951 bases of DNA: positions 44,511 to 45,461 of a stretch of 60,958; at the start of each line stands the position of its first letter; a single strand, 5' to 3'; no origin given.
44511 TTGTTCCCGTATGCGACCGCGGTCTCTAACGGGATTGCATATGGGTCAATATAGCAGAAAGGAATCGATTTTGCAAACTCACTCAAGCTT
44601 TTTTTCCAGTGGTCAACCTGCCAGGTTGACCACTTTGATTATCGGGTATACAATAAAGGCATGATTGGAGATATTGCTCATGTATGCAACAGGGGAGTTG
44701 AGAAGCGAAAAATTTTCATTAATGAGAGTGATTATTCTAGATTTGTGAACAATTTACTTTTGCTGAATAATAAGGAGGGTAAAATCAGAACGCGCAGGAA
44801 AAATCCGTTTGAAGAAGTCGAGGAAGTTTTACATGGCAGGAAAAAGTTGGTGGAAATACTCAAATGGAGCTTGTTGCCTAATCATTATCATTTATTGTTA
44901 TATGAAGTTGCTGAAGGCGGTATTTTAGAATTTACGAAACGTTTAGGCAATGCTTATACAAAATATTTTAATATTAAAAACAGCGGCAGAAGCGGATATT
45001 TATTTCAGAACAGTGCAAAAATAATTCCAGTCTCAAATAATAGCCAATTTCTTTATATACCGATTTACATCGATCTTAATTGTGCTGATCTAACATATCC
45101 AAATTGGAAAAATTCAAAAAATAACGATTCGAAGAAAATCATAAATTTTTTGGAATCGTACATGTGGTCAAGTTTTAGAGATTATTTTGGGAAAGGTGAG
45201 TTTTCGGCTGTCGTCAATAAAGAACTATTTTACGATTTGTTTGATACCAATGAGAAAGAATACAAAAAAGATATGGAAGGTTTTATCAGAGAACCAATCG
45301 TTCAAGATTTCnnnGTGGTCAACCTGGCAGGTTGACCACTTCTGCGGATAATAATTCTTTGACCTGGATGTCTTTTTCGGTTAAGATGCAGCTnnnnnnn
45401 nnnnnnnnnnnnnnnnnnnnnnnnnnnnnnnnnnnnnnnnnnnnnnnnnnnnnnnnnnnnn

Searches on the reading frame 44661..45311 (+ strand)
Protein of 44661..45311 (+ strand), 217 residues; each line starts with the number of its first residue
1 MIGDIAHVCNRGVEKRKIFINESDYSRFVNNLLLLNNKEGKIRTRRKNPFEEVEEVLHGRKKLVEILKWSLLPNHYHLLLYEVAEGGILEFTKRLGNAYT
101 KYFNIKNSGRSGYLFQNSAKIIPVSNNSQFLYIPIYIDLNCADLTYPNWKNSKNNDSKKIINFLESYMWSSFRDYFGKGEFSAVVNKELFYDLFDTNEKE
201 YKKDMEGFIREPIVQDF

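Call 47: search_protein_families(library=ncbifam, proteins=[window:44661-45311:+], max_evalue=0.01)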
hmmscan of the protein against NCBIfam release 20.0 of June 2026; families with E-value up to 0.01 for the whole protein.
window:44661-45311:+ (217 aa): 0 families

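Call 48: search_protein_families(library=pfam, proteins=[window:44661-45311:+], max_evalue=0.01)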
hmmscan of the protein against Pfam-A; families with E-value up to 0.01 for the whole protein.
window:44661-45311:+ (217 aa): 1 family
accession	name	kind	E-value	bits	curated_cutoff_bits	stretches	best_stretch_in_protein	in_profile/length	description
PF01797.21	Y1_Tnp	-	0.0033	18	23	1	60-137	37-118/121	Transposase IS200 like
